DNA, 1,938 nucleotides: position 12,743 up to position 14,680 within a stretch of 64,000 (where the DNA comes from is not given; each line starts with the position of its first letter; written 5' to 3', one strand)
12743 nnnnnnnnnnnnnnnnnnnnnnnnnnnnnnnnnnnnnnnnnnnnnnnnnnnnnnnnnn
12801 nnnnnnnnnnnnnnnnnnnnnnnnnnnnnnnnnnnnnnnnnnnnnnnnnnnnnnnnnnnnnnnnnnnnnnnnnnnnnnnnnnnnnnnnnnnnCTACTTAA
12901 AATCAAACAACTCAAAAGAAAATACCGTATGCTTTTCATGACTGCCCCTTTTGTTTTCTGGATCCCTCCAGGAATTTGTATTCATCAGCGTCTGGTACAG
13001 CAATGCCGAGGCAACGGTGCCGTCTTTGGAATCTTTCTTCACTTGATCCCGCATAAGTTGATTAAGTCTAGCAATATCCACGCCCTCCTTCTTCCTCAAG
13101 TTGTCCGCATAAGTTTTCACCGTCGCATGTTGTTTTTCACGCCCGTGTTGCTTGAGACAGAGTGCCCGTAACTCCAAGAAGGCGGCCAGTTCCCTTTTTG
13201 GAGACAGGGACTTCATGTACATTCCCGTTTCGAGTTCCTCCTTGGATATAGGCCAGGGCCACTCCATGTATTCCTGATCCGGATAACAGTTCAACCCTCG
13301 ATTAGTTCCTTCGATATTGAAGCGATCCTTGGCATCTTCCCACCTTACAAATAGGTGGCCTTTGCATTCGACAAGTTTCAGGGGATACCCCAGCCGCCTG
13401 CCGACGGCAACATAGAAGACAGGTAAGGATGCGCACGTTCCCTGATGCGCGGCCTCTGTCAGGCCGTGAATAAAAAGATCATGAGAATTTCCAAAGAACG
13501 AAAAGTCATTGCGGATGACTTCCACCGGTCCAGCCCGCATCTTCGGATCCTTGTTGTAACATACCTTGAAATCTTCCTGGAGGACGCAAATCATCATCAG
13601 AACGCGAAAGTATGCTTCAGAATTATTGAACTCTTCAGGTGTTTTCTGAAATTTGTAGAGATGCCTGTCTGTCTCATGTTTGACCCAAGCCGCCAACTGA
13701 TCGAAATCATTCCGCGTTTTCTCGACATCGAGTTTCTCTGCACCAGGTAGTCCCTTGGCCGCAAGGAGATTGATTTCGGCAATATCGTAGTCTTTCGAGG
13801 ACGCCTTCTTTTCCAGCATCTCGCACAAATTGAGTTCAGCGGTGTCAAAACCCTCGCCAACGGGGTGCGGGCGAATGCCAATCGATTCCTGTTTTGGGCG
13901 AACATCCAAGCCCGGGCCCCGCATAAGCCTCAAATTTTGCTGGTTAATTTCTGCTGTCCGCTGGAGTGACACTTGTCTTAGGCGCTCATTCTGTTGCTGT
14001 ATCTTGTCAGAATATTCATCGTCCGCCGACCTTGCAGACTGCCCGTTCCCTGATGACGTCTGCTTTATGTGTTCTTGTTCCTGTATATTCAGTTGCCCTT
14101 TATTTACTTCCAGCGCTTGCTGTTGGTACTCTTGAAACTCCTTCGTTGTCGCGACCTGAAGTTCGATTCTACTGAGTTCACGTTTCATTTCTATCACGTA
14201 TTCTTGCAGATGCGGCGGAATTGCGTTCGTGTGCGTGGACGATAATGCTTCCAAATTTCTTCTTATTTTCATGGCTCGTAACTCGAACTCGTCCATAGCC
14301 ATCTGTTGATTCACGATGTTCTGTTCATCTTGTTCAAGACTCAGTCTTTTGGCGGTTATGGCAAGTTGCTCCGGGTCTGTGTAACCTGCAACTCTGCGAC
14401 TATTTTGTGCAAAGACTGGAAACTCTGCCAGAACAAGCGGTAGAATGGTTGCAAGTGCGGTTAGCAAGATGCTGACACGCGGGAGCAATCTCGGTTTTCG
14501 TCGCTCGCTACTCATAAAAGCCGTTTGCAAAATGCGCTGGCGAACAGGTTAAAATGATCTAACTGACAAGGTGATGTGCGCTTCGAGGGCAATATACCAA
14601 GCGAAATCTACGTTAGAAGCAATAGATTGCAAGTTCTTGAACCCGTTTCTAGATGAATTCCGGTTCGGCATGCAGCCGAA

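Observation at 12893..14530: Secreted coiled-coil protein with a transglutaminase-like Cys-protease core, 47-nt overlapped with the RHS-tail toxin gene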

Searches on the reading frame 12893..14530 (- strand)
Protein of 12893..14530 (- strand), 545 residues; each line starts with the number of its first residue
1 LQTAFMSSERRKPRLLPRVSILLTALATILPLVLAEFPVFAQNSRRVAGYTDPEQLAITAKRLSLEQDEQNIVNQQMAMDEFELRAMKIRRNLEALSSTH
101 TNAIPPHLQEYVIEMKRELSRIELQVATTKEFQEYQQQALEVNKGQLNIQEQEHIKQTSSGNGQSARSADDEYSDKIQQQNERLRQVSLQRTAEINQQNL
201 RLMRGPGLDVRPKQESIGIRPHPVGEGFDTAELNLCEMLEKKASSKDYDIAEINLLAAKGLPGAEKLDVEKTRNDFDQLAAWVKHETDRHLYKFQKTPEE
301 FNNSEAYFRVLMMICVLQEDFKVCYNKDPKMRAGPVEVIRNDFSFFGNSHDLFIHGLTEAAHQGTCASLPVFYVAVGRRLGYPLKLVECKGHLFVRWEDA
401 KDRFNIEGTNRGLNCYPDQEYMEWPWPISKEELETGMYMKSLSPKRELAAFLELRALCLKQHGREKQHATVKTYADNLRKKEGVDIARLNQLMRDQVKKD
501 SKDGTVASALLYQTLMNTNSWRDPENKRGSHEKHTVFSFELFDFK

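Call 3: search_protein_families(library=pfam, proteins=[window:12893-14530:-], max_evalue=1)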
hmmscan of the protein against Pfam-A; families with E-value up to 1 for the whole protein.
window:12893-14530:- (545 aa): 1 family
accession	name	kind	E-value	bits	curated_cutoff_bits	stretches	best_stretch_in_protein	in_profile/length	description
PF13369.12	Transglut_core2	-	0.00052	20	23.5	1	362-412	63-114/155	Transglutaminase-like superfamily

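Call 4: search_protein_families(library=ncbifam, proteins=[window:12893-14530:-], max_evalue=1)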
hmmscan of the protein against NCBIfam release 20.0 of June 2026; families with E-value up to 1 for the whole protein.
window:12893-14530:- (545 aa): 1 family
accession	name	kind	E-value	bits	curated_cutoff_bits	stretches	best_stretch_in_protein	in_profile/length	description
NF009487.0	PRK12849.1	subfamily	0.095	10.9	352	1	59-137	318-393/543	chaperonin GroEL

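Call 5: search_solved_structures(query=window:12893-14530:-, max_evalue=10, show_alignments=2)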
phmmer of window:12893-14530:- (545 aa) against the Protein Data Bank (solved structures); distinct sequences matched with E-value up to 10: 1.
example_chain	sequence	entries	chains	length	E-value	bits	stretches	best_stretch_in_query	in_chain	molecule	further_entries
4h2s_C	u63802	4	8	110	0.25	13.3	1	250-312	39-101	Aminoacyl carrier protein 1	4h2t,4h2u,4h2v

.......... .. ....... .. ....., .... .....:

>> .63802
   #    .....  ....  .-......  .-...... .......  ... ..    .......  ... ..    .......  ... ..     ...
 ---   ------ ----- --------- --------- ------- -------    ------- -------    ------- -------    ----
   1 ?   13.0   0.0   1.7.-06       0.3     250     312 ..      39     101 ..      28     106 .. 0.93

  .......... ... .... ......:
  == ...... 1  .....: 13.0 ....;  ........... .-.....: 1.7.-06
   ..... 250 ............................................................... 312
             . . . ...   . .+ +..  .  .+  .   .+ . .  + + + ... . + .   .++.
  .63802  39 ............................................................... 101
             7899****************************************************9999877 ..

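Call 6: find_homologous_proteins(query=window:12893-14530:-, max_evalue=0.001)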
Query window:12893-14530:- (545 aa): 923 proteins with E <= 0.001 among 8000 candidates; the best 120 are listed.
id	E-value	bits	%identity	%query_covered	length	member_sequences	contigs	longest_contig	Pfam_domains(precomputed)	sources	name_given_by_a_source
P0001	2.0e-235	801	100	63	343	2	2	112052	-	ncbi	-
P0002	3.4e-208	711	64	94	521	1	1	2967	PF13369.13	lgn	-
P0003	4.1e-206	704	60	97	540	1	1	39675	PF13369.13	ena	-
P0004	3.3e-204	698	66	87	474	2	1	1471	-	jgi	jgi:hypothetical protein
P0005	8.1e-204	696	61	95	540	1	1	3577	-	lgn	-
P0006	8.2e-203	693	61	96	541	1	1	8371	-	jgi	jgi:hypothetical protein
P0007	2.5e-202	691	59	99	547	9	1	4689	-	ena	-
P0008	3.0e-201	688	61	93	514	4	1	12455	-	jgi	-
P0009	5.3e-201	687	63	92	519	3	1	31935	-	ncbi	-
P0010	9.9e-197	673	63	94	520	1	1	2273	-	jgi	-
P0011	2.5e-196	672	59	98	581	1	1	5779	-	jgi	jgi:hypothetical protein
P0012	2.7e-195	668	58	99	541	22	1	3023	-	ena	-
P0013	3.6e-195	668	60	93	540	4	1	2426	-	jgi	jgi:hypothetical protein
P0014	3.1e-194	665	59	94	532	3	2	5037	-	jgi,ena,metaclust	metaclust:\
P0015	1.1e-193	663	60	94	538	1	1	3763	-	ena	-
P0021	1.5e-182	626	56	97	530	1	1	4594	PF13369.13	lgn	-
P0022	1.8e-182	626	59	88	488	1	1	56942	-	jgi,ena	-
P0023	3.8e-182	625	80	61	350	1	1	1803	PF13369.13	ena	-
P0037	9.6e-140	485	47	95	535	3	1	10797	-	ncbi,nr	ncbi:MAG: hypothetical protein PHX41_08765 [Kiritimatiellae bacterium]|nr:hypothetical protein [Kiri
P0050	1.5e-72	263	50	48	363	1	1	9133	PF13369.13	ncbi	-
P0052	4.6e-71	258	53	43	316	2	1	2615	PF13369.13,PF00515.35,PF07719.24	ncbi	-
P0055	7.1e-70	254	54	40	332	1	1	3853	PF13369.13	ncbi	-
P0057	1.8e-69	253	53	41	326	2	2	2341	PF13369.13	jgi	-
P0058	2.1e-69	253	51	44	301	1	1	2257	PF13369.13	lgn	-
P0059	2.5e-69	253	52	41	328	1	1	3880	PF13369.13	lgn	-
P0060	1.6e-68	250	53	40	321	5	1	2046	PF13369.13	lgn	-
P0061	1.7e-68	250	54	42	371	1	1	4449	PF13369.13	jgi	-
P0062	3.0e-68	249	52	41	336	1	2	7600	PF13369.13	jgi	-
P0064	9.8e-68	247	52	41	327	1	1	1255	PF13369.13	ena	-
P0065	9.9e-68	247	55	39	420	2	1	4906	PF13369.13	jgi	jgi:hypothetical protein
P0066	1.1e-67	247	53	41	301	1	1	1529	PF13369.13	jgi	jgi:hypothetical protein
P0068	1.1e-67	247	53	40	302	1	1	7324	PF13369.13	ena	-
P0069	1.2e-67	247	53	39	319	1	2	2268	PF13369.13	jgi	jgi:hypothetical protein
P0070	2.1e-67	246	47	51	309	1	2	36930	PF13369.13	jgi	jgi:Transglutaminase-like superfamily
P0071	3.4e-67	246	40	54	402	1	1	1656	PF13369.13,PF07719.24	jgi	-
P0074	7.9e-67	244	45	51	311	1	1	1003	PF13369.13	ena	-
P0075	8.2e-67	244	46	47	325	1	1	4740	PF13369.13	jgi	-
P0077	1.4e-66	243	49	47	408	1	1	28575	PF13369.13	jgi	jgi:hypothetical protein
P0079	1.6e-66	243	46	51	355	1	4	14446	PF13369.13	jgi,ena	jgi:regulator of sirC expression with transglutaminase-like and TPR domain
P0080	2.4e-66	243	48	46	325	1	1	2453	PF13369.13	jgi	jgi:hypothetical protein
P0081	2.6e-66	243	50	41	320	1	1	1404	PF13369.13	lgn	-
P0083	3.8e-66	242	54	39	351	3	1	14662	PF13369.13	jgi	jgi:hypothetical protein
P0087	7.6e-66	241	50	43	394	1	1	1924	PF13369.13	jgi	jgi:hypothetical protein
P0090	9.1e-66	241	48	48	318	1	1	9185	PF13369.13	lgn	-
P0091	9.9e-66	241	51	42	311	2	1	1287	PF13369.13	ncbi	-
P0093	1.2e-65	240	50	43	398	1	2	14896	PF13369.13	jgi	jgi:hypothetical protein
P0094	1.3e-65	240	54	40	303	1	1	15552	PF13369.13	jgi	jgi:hypothetical protein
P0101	2.1e-65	240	53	40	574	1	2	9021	PF13369.13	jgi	jgi:hypothetical protein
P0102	2.2e-65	240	47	48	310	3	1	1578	PF13369.13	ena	-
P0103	2.6e-65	239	45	50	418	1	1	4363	PF13369.13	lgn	-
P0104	2.8e-65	239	47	43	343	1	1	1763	PF13369.13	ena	-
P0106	2.8e-65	239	43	54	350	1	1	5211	PF13369.13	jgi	jgi:hypothetical protein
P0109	3.7e-65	239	51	42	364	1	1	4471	PF13369.13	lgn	-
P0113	6.8e-65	238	48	43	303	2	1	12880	PF13369.13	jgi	jgi:hypothetical protein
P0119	1.9e-64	236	54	39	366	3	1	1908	PF13369.13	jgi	-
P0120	1.9e-64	236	49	42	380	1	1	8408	PF13369.13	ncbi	-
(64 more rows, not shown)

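Call 9: find_encoding_contigs(protein=P0003, flank=6000, max_places=3)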
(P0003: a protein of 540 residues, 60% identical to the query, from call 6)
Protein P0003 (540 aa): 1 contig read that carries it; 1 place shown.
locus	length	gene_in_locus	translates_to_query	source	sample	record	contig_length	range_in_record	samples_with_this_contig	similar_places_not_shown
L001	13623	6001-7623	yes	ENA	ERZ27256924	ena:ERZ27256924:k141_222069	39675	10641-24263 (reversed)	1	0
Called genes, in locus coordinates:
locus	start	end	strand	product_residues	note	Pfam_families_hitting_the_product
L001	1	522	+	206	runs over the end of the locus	PF01725:Ham1p_like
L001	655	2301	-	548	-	-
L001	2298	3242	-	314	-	PF01180:DHO_dh, PF01207:Dus (faint)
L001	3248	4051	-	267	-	PF10418:DHODB_Fe-S_bind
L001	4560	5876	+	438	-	PF01261:AP_endonuc_2, PF27526:XylA2_C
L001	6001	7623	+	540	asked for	PF13369:Transglut_core2 (faint)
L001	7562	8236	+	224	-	-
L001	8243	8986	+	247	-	-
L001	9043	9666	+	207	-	-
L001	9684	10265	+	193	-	-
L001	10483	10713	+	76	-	PF16277:DUF4926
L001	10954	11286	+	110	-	-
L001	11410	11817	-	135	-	PF05635:23S_rRNA_IVP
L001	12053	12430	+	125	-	-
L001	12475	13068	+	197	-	PF06172:Cupin_5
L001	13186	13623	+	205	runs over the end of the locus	PF00258:Flavodoxin_1 (weak), PF02525:Flavodoxin_2, PF03358:FMN_red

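Call 10: find_encoding_contigs(protein=P0009, flank=6000, max_places=3)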
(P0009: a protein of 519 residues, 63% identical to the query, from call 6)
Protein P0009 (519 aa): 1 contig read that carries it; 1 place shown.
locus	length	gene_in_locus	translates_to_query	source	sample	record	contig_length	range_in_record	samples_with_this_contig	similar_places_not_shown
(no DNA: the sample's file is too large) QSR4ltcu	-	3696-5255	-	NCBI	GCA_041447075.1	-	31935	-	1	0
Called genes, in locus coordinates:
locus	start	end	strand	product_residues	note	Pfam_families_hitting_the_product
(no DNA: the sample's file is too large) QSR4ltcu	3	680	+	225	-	?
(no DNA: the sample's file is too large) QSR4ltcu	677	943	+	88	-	-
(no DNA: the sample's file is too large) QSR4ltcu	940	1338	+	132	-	-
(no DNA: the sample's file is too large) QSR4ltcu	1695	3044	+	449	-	PF00589:Phage_integrase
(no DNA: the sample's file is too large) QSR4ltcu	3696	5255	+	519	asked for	-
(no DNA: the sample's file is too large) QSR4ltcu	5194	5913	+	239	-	-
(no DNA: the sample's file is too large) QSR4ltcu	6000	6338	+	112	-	-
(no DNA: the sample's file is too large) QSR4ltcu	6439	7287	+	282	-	-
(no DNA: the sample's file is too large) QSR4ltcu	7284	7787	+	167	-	-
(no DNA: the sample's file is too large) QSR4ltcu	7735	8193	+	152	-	-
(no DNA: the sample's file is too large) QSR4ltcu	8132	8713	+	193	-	-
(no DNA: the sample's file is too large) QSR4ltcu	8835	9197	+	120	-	-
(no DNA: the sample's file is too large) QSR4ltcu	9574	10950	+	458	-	-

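Call 11: find_encoding_contigs(protein=P0022, flank=6000, max_places=3)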
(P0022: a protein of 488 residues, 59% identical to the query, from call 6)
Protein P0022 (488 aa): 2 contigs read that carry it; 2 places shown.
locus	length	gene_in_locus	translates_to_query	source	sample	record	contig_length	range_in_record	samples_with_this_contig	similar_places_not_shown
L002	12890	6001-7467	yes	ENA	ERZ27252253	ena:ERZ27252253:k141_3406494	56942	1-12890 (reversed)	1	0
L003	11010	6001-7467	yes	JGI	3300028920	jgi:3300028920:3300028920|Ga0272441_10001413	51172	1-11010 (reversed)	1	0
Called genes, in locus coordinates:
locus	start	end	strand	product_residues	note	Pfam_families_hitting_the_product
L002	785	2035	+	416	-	PF00589:Phage_integrase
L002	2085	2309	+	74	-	PF12728:HTH_17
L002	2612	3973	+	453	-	PF00476:DNA_pol_A (weak)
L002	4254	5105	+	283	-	-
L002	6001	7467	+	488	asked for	-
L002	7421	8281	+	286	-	-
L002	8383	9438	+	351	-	PF12796:Ank_2 (weak), PF13857:Ank_5 (faint), PF13606:Ank_3 (faint), PF12796:Ank_2, PF00023:Ank (weak), PF12796:Ank_2, PF13637:Ank_4, PF12796:Ank_2 (weak), +1 more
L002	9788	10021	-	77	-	PF05154:TM2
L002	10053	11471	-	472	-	-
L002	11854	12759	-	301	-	-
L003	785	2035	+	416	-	PF00589:Phage_integrase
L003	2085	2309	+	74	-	PF12728:HTH_17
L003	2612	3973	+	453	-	PF00476:DNA_pol_A (weak)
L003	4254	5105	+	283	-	-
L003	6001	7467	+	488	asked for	-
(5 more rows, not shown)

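Call 17: find_related_loci(query=A1, collection=genome_contigs, flank=8000)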
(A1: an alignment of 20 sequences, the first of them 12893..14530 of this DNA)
Query A1 (545 aa) in genome_contigs; peptide patterns used: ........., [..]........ (x = any residue, [..] = any of these).
203 stretches matched a pattern; 182 encode a relative of the query (tblastn E <= 1e-3); the best 80 are kept; 79 distinct loci.
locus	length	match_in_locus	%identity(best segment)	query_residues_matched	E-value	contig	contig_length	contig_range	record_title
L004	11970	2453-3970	60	41-545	0e+0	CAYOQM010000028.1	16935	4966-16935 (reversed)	MAG TPA_asm: uncultured Verrucomicrobiota bacterium isolate SRP272421_co4_538 genome assembly, contig: NODE_8756_length_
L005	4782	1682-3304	55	3-542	0e+0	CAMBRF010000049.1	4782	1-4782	MAG: PVC group bacterium isolate MiH-14oct19-80 genome assembly, contig: MiH-14oct19-C41932, whole genome shotgun sequen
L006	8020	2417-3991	54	26-542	0e+0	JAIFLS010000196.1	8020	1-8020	MAG: bacterium isolate bin_212 scaffold_52425, whole genome shotgun sequence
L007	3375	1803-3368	49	15-543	2e-167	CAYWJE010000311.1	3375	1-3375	MAG TPA_asm: uncultured Verrucomicrobiota bacterium isolate binchicken_co139_732 genome assembly, contig: NODE_74008_len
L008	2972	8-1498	51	64-545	9e-163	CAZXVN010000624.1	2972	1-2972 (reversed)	MAG TPA_asm: uncultured Lentisphaeraceae bacterium isolate binchicken_co18_76 genome assembly, contig: k141_2638875, who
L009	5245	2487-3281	53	248-509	4e-96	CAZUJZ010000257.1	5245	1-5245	MAG TPA_asm: uncultured Desulfofustis sp. isolate SRP332253_co1_173 genome assembly, contig: NODE_24942_length_5245_cov_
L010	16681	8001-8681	51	249-478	5e-71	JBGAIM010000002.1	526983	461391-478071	MAG: Limisphaerales bacterium isolate MAG_AAO_H125.05 AAOH125-5_opera_contig_49, whole genome shotgun sequence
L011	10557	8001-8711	49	239-478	6e-71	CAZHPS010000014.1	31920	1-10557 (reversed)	MAG TPA_asm: uncultured Desulfobacterales bacterium isolate binchicken_co113_226 genome assembly, contig: NODE_1522_leng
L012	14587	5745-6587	44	218-507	7e-71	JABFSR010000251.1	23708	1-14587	MAG: Verrucomicrobia bacterium isolate WB-IL-17 seq_971, whole genome shotgun sequence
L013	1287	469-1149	51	249-478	2e-75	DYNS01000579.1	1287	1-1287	MAG TPA_asm: Anaerolinea sp. isolate SulCav_FS08_3_57_8 SulCav_FS08-3_131419_length_1287_cov_3.021916, whole genome shot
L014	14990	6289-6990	50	234-469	2e-70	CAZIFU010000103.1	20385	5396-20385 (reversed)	MAG TPA_asm: uncultured Verrucomicrobiota bacterium isolate binchicken_co165_100 genome assembly, contig: k141_1057174,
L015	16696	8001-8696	49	249-489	4e-69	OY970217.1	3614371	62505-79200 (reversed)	MAG: uncultured Chloroflexia bacterium isolate MFD05684.bin.1.130 genome assembly, chromosome: 1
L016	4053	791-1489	52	230-464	1e-68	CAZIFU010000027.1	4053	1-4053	MAG TPA_asm: uncultured Verrucomicrobiota bacterium isolate binchicken_co165_100 genome assembly, contig: k141_2408625,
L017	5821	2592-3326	45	221-478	1e-68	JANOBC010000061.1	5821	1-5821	MAG: Limisphaerales bacterium isolate VAR_18_metabat_238 VAR_18_k141_2228919, whole genome shotgun sequence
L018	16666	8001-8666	49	249-479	1e-67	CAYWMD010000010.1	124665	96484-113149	MAG TPA_asm: uncultured Bifidobacteriaceae bacterium isolate SRP292972_co2_226 genome assembly, contig: NODE_106_length_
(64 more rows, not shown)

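Call 34: predict_structure(alignment_id=A2)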
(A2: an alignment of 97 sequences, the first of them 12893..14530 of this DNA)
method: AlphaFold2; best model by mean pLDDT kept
length: 545 residues; sequences in the alignment: 97
mean_pLDDT: 81.7   pTM: 0.61
mean pLDDT of the five models: 81.7, 80.1, 79.8, 79.8, 78.4
residues with pLDDT >= 90: 271; 70-90: 138; 50-70: 85; < 50: 51
segments of 3 or more residues with pLDDT < 50: 1-16, 36-48, 207-225
pLDDT, mean of each block of 10 residues (from residue 1): 39 46 64 53 48 88 90 84 84 78 80 94 95 96 96 91 72 80 77 69 53 38 62 98 96 98 94 96 98 96 95 96 88 65 87 91 92 98 96 94 90 88 85 94 98 97 96 98 95 84 69 56 61 65 50
secondary structure, 60 per line:
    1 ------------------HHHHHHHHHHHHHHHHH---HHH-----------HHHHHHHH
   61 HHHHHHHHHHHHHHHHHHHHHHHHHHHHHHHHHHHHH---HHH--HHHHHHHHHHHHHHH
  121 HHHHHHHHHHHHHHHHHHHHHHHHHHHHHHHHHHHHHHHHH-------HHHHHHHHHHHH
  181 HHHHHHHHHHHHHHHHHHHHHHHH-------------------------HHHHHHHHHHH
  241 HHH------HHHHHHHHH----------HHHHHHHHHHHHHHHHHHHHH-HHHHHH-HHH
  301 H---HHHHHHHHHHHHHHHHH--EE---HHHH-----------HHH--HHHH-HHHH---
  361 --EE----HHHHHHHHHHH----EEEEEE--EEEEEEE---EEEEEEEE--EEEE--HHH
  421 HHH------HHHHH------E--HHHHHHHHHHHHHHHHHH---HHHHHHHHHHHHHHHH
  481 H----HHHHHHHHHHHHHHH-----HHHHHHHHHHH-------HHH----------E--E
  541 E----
elements in order: H19-35 H53-97 H106-161 H169-204 H230-243 H250-258 H269-289 H291-296 H298-301 H305-321 H329-332 H349-352 H354-357 H369-379 E384-389 E392-398 E402-409 E412-415 H418-423 H430-434 H444-461 H465-481 H486-500 H506-516
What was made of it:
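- On PF13369 Transglut_core2 (SirB1-like TGase plus TPR): AF2: helix 369-379, strands 384-415, helices 444-516, pLDDT >90 (call 34).
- On Catalytically active transglutaminase/papain-fold cysteine enzymes: Positions relative to secondary structure are given in call 34.
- Checked: It places Cys366 just before helix 369-379, His392 at the start of strand 392-398 and Glu407 in strand 402-409 (call 34).
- The AF2 model has pLDDT >90 over aa 226-500 with canonical placement of Cys, His and Glu on helix, strand and strand (call 34).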
